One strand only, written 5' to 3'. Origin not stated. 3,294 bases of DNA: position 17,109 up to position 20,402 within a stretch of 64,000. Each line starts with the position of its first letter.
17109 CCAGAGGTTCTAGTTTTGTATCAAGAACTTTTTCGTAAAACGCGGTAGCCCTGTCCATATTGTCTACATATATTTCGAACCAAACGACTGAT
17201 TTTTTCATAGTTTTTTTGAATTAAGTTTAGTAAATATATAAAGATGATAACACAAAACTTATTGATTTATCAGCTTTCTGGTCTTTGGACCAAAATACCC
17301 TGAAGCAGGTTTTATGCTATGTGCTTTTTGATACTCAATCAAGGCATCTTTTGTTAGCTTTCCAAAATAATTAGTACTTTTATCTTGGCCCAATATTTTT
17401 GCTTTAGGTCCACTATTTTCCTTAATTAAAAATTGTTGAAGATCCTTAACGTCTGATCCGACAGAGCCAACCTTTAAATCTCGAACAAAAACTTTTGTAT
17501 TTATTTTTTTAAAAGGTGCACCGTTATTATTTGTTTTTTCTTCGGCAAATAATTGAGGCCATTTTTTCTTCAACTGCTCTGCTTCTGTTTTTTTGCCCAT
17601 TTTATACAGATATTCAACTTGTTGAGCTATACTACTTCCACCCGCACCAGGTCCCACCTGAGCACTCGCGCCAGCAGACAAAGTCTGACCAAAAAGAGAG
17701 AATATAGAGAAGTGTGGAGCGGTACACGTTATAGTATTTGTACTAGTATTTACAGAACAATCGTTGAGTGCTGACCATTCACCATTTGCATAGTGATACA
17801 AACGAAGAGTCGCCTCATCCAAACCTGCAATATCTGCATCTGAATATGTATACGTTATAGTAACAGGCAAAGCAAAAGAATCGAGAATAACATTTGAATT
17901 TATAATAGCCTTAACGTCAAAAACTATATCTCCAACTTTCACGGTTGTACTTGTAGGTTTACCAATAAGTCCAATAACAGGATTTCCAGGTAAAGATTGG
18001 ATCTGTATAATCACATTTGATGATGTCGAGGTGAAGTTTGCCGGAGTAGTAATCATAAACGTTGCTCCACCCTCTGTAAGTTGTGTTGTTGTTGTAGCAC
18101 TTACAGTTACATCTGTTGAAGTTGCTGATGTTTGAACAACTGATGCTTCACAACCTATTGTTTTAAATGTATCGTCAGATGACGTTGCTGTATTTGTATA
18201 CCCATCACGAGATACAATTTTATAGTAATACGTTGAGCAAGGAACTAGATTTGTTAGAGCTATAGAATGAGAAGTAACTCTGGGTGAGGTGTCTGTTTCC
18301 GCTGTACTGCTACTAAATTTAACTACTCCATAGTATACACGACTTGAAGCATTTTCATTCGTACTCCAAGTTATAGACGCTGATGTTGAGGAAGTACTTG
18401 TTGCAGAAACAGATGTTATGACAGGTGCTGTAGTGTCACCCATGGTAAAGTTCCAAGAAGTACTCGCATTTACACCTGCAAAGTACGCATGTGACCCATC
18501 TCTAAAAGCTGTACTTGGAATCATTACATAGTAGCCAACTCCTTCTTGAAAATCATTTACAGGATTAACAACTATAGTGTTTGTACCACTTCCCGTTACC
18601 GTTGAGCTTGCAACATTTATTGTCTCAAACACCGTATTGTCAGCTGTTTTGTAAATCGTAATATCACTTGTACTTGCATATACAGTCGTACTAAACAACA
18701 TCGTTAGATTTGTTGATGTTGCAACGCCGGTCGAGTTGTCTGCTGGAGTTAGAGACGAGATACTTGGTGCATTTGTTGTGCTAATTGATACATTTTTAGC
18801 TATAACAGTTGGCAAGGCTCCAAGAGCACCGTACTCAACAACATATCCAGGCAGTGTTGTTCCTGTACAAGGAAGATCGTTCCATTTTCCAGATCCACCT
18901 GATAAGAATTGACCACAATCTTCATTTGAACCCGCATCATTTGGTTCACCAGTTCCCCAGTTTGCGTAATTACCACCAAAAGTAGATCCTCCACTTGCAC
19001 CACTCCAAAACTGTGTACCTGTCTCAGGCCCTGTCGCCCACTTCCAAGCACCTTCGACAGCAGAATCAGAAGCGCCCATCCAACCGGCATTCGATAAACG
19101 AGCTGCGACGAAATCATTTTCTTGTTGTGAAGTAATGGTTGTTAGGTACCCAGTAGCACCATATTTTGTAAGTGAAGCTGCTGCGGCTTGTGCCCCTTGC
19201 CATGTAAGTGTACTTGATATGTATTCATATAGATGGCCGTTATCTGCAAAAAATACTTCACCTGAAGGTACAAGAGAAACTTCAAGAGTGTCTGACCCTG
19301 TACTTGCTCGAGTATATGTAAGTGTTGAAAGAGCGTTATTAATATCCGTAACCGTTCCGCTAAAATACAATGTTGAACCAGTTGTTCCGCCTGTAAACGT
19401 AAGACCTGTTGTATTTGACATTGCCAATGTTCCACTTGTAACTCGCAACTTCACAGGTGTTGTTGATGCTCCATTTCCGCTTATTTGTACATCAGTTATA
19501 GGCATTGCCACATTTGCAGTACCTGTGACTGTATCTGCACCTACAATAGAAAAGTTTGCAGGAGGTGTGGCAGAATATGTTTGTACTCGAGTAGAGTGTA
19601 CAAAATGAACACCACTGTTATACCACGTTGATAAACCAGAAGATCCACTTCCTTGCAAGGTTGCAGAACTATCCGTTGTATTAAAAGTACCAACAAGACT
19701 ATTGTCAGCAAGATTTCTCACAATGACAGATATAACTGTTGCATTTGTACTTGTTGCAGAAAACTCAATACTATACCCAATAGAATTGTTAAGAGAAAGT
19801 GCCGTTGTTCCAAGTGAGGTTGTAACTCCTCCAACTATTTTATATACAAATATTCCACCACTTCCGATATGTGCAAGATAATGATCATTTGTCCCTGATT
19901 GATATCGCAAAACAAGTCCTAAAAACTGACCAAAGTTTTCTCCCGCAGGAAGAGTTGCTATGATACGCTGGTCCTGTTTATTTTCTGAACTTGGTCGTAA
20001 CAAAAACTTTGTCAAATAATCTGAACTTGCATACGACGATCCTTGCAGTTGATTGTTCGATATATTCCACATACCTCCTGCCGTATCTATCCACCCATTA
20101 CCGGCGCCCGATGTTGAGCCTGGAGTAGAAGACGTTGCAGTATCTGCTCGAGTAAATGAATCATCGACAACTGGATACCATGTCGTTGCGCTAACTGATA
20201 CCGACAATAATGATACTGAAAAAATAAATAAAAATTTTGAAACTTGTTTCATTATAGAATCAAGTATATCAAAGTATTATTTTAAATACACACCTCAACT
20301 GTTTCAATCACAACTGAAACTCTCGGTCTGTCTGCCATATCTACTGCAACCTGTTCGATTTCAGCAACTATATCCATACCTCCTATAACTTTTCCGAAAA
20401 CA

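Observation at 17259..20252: Roughly 1000-aa surface protein combining a canonical C-type lectin domain with Ig-like and FN3 domains and a peptidoglycan-binding anchor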

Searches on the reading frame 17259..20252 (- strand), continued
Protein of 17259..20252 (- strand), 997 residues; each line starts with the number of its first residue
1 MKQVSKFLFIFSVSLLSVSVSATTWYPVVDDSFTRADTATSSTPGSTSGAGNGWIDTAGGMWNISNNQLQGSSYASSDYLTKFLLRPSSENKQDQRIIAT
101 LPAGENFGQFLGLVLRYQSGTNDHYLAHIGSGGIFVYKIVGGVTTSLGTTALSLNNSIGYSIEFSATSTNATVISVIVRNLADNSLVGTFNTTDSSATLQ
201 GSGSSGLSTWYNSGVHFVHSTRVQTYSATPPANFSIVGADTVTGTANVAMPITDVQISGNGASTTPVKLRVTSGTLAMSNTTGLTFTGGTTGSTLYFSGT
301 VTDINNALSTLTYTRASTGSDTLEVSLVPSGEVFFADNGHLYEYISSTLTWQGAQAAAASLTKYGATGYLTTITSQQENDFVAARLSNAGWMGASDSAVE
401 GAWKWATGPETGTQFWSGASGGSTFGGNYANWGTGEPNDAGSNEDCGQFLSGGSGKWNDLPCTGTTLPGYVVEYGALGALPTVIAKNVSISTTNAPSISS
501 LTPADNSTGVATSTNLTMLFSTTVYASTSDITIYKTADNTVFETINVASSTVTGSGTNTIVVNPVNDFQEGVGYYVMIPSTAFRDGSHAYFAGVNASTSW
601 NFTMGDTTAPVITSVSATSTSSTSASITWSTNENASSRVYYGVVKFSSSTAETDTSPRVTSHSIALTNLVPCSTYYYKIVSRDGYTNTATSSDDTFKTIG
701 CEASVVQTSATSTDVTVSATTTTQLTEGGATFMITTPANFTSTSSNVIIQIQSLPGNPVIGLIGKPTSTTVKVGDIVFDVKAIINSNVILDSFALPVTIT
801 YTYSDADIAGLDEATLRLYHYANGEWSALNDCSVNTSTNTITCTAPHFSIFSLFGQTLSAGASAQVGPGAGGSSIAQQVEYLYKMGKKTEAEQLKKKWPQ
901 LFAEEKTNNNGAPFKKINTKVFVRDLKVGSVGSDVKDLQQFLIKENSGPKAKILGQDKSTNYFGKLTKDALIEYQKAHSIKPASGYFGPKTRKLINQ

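Call 63: list_cluster_members(proteins=[P0001, P0043, P0044, P0010])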
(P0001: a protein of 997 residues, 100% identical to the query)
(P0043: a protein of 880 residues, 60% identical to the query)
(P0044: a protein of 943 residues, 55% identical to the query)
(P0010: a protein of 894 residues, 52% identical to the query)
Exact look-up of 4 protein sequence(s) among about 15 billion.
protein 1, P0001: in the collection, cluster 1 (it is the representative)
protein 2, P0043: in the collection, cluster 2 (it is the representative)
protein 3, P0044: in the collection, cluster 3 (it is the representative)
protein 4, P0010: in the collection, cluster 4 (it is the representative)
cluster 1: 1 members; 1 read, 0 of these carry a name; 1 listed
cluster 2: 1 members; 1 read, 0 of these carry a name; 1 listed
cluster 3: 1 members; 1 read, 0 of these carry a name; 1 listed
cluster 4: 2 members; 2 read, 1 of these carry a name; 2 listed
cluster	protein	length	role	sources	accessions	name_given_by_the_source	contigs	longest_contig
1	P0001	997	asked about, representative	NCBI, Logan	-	-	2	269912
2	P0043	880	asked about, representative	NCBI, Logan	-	-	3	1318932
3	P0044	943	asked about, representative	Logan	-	-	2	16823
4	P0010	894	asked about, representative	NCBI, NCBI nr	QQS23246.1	peptidoglycan-binding protein [bacterium] | MAG: peptidoglycan-binding protein [bacterium]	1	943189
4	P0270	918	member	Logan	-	-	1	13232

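Call 81: search_protein_families(library=phrogs, proteins=[window:17259-20252:-], max_evalue=0.001)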
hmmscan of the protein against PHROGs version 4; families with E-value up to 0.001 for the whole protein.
window:17259-20252:- (997 aa): 1 family
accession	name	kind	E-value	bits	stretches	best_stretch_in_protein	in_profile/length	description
phrog_2649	-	lysis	0.0002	22.3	1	888-997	132-237/261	endolysin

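Call 83: fold_search(model_id=the predicted structure, library=viral)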
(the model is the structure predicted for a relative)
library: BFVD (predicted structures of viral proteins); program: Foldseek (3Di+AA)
matches with E <= 10: 705; with E <= 0.001: 78
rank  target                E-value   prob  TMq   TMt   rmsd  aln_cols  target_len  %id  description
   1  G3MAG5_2              7.3e-13  1.00  0.11  0.13  44.6       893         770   11  Gp424 [Bacillus phage G]
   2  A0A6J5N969            6.3e-12  1.00  0.14  0.12  26.5       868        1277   12  Glycine-rich domain-containing protein [uncultured Caudovirales phage]
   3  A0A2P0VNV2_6          1.4e-10  1.00  0.16  0.12  51.7      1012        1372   13  Fibronectin type III domain-containing protein [Tetraselmis virus 1]
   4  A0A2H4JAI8            6.5e-09  1.00  0.14  0.20  21.7       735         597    9  Putative structural protein [uncultured Caudovirales phage]
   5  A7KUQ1                7.6e-09  1.00  0.15  0.35  16.9       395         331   12  (no name in the UniProt tables at hand)
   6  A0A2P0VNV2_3          1.7e-08  1.00  0.13  0.10  46.2       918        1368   11  Fibronectin type III domain-containing protein [Tetraselmis virus 1]
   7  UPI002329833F         2.9e-08  0.99  0.10  0.11  44.5      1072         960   11  (no name look-up for this kind of identifier)
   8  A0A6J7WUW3            3.4e-08  1.00  0.11  0.11  32.2       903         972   10  Fibronectin type-III domain-containing protein [uncultured Caudovirales phage]
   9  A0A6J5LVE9            6.6e-08  1.00  0.16  0.12  20.6       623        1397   11  Tip attachment protein J [uncultured Caudovirales phage]
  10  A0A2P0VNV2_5          7.7e-08  1.00  0.15  0.12  51.1       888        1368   13  Fibronectin type III domain-containing protein [Tetraselmis virus 1]
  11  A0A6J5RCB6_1          8.1e-08  1.00  0.13  0.14  39.5       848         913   12  Fibronectin type III [uncultured Caudovirales phage]
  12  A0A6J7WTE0            1.7e-07  1.00  0.11  0.18  14.8       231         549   18  Glycine-rich domain-containing protein [uncultured Caudovirales phage]
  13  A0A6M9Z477            1.7e-07  0.98  0.10  0.13  49.6       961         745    8  (no name in the UniProt tables at hand)
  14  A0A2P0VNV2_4          1.9e-07  0.97  0.11  0.09  39.5       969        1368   10  Fibronectin type III domain-containing protein [Tetraselmis virus 1]
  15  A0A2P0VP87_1          2.7e-07  0.98  0.11  0.10  39.1       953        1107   12  Fibronectin type III domain-containing protein [Tetraselmis virus 1]
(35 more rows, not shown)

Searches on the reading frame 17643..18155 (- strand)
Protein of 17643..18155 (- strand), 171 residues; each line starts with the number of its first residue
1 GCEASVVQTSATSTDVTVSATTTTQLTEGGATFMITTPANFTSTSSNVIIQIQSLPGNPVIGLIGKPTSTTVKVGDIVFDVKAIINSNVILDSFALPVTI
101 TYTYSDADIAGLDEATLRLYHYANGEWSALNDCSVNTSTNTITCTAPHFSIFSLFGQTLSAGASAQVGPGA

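Call 14: search_protein_families(library=pfam, proteins=[window:17643-18155:-], max_evalue=10)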
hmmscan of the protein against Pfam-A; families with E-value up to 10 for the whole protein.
window:17643-18155:- (171 aa): 0 families

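Call 48: search_solved_structures(query=A2, max_evalue=10)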
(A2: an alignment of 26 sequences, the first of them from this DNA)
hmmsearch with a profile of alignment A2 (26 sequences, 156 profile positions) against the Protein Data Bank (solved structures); distinct sequences matched with E-value up to 10: 0.

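Call 80: search_protein_families(library=pfam, alignment_id=A2, max_evalue=1)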
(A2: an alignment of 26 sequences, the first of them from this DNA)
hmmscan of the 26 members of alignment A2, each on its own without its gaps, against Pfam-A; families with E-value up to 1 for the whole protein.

A. member 1, seq(156 aa): 1 family
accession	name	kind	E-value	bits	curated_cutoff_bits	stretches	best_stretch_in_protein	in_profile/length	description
PF00114.24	Pilin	-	0.051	15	22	1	61-134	37-100/108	Pilin (bacterial filament)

B. families by the number of members that match (of 26 scanned): 11 families
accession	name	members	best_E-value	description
PF01833.30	TIG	2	0.042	IPT/TIG domain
PF03935.22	SKN1_KRE6_Sbg1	1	0.036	Beta-glucan synthesis-associated protein SKN1/KRE6/Sbg1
PF00114.24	Pilin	1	0.051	Pilin (bacterial filament)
PF14289.11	DUF4369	1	0.079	Domain of unknown function (DUF4369)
PF24658.1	DUF7647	1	0.088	Domain of unknown function (DUF7647)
PF14240.11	YHYH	1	0.12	YHYH protein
PF01825.27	GPS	1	0.17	GPCR proteolysis site, GPS, motif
PF17145.10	DUF5119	1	0.18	Domain of unknown function (DUF5119)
PF09972.14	DUF2207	1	0.2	Predicted membrane protein (DUF2207) N-terminal domain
PF13641.12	Glyco_tranf_2_3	1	0.25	Glycosyltransferase like family 2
PF16400.11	DUF5008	1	0.28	Domain of unknown function (DUF5008)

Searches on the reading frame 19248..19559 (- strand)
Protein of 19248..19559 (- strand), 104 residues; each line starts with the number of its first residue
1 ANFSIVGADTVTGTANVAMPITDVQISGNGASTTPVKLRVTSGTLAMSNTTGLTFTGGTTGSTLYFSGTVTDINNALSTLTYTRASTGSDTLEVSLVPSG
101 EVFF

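Call 14: search_protein_families(library=pfam, proteins=[window:19248-19559:-], max_evalue=10)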
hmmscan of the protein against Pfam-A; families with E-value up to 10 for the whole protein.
window:19248-19559:- (104 aa): 0 families

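Call 49: search_solved_structures(query=A3, max_evalue=10)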
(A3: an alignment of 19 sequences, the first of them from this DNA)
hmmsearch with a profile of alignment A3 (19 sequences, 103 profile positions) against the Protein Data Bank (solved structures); distinct sequences matched with E-value up to 10: 16.
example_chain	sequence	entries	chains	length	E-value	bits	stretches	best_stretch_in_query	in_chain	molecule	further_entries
9h6j_A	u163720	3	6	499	0.025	17.9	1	29-91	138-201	Beta-1,4 N-acetylgalactosaminyltransferase 1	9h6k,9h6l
3oqm_S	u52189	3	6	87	0.036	17.3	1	14-87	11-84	Phosphocarrier protein HPr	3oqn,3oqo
2fep_S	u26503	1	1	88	0.037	17.3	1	14-87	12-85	Phosphocarrier protein HPr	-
1sph_A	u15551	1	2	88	0.055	16.7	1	14-87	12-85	HISTIDINE-CONTAINING PHOSPHOCARRIER PROTEIN HPR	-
1jem_A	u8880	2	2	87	0.057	16.7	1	14-87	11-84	HISTIDINE CONTAINING PROTEIN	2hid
2hpr_A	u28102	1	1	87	0.14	15.5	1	14-86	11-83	HISTIDINE-CONTAINING PHOSPHOCARRIER PROTEIN HPR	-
1kkl_H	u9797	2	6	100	0.15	15.4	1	13-83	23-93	PHOSPHOCARRIER PROTEIN HPR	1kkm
1nq6_A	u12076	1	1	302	0.39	14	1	13-58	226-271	Xys1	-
3g8z_A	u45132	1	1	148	0.49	13.7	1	37-74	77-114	Protein of unknown function with cystatin-like fold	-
2g3i_A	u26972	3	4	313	0.51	13.7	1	12-59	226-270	Xylanase | Hydrolase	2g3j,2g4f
1isv_A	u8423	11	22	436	0.73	13.2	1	12-59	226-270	endo-1,4-beta-D-xylanase | ENDO-1,4-BETA-XYLANASE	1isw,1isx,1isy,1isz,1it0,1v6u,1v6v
2d1z_A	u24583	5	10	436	0.73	13.1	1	12-59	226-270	ENDO-1,4-BETA-D-XYLANASE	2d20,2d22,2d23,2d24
5gqd_A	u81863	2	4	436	0.73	13.1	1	12-59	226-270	Beta-xylanase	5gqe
1e0w_A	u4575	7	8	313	1.2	12.4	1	12-59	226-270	ENDO-1,4-BETA-XYLANASE A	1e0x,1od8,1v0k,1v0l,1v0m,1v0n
1e0v_A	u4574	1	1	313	1.2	12.4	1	12-59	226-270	ENDO-1,4-BETA-XYLANASE A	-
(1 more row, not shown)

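Call 79: search_protein_families(library=pfam, alignment_id=A3, max_evalue=1)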
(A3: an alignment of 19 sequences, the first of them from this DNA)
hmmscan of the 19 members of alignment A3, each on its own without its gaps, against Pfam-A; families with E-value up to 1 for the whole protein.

A. member 1, seq(104 aa): 0 families

B. families by the number of members that match (of 19 scanned): 3 families
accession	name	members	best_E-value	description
PF24170.1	Fn3-II_PB4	1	0.043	Straight fiber protein PB4 second Fn3-like domain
PF15547.11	C1ORF64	1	0.074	Steroid receptor-associated and regulated protein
PF09286.16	Pro-kuma_activ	1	0.12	Pro-kumamolisin, activation domain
